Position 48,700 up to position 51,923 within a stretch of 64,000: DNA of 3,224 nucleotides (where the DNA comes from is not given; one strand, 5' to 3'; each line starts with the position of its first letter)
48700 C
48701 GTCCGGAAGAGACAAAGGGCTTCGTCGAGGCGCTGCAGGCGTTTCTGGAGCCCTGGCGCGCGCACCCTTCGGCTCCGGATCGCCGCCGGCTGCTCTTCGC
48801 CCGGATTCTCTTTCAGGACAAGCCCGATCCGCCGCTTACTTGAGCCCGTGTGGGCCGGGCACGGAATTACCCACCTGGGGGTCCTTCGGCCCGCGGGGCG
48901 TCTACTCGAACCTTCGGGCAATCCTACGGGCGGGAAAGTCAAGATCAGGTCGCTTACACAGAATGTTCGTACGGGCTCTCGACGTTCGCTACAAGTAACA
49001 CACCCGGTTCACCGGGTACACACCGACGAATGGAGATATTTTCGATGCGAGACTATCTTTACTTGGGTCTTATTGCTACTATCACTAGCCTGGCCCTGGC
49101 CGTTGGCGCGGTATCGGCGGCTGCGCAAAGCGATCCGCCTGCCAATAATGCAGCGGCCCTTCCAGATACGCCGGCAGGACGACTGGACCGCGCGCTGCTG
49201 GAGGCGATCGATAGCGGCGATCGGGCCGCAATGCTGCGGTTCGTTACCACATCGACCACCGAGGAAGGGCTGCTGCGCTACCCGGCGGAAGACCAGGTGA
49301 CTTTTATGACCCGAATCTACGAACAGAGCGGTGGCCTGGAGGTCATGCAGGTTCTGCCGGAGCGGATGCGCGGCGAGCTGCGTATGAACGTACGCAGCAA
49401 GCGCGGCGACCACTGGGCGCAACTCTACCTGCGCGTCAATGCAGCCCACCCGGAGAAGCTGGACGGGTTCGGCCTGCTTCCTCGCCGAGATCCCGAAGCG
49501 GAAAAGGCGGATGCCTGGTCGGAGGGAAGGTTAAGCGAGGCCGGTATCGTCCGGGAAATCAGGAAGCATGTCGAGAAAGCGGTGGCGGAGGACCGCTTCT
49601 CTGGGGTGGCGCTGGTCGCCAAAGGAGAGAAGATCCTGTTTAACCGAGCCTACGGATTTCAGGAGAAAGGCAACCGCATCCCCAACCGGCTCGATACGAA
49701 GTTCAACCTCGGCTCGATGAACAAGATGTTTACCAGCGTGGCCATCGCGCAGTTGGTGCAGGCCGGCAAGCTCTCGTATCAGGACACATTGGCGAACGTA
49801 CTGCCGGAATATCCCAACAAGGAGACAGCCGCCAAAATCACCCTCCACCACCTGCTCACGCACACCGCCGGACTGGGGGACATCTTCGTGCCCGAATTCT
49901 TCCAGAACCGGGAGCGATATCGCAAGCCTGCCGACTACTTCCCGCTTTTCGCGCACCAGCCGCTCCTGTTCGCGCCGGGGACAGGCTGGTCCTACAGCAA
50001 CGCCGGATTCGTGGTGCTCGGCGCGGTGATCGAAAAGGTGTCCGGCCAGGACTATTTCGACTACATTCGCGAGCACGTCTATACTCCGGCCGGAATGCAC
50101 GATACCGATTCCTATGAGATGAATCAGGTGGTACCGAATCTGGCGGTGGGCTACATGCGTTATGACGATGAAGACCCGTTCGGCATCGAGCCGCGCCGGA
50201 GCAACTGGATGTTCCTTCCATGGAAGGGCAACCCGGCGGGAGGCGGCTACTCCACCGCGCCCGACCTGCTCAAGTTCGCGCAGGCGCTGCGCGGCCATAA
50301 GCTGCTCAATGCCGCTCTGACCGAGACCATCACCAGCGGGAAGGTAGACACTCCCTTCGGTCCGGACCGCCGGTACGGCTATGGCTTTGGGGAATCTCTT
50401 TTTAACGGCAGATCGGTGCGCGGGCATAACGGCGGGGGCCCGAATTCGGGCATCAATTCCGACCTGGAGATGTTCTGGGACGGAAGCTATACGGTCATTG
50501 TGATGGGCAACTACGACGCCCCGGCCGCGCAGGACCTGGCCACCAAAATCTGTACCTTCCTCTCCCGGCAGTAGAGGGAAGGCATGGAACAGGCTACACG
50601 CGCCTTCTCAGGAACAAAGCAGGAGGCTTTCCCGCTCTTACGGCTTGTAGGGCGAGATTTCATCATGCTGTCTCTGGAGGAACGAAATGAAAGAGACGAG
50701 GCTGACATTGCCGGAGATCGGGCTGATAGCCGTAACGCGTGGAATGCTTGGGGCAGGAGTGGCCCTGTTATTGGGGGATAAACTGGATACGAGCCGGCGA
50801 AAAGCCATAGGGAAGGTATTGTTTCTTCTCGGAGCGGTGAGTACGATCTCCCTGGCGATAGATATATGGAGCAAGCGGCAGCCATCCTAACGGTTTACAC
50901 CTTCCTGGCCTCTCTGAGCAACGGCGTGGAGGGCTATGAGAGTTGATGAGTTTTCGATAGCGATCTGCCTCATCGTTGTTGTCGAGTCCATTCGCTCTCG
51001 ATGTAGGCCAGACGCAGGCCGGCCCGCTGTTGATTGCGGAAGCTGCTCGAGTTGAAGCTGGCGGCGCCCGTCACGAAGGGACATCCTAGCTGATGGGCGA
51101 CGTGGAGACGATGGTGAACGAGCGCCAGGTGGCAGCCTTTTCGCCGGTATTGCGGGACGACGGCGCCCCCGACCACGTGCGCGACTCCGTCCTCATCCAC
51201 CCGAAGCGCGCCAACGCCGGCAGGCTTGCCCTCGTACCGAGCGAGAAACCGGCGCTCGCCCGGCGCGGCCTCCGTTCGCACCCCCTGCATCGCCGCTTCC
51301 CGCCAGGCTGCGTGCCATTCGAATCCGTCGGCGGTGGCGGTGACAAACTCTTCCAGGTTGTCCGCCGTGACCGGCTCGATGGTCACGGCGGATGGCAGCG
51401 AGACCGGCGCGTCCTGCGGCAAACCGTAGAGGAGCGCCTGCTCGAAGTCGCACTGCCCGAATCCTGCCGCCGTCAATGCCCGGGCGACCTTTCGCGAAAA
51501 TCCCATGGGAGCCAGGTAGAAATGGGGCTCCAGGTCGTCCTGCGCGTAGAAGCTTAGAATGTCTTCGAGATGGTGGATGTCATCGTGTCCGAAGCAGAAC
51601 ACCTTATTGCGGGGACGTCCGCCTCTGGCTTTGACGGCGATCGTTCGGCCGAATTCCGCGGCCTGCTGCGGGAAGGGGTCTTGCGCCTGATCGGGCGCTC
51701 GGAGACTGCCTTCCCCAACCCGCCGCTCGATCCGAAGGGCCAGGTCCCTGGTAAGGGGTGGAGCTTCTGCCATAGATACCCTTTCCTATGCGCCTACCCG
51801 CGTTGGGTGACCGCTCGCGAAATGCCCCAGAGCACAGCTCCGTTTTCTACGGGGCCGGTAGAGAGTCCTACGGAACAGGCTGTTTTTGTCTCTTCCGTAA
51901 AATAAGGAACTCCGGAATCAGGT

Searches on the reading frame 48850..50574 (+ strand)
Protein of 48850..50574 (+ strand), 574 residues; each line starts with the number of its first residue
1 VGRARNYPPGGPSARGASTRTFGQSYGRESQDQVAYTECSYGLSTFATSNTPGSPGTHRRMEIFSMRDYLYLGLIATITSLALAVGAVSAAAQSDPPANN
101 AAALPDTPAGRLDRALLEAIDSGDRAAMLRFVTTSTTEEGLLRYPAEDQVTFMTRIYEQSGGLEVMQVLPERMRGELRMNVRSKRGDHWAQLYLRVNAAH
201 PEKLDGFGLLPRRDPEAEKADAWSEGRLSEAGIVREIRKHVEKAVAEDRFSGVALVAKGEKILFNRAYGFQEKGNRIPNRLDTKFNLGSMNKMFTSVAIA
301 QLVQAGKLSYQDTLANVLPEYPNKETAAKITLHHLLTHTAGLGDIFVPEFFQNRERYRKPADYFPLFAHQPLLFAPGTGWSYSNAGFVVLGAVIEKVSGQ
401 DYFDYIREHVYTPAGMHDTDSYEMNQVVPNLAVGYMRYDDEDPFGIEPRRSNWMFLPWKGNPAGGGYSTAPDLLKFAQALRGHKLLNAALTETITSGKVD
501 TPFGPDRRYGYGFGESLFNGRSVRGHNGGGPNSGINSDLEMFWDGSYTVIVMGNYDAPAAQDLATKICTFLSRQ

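Call 14: search_protein_families(library=pfam, proteins=[window:48850-50574:+], max_evalue=0.001)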
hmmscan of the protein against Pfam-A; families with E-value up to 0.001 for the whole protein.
window:48850-50574:+ (574 aa): 1 family
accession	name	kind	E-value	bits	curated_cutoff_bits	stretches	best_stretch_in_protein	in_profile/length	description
PF00144.29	Beta-lactamase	-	2.1e-62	211.7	27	1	238-558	2-313/329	Beta-lactamase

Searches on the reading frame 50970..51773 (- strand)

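Call 14: search_protein_families(library=pfam, proteins=[window:50970-51773:-], max_evalue=0.001)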
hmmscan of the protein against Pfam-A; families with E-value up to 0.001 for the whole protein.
window:50970-51773:- (267 aa): 1 family
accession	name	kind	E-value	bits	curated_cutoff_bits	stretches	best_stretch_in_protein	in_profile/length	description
PF00583.31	Acetyltransf_1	-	1.5e-07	32.1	20.7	1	164-234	23-96/116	Acetyltransferase (GNAT) family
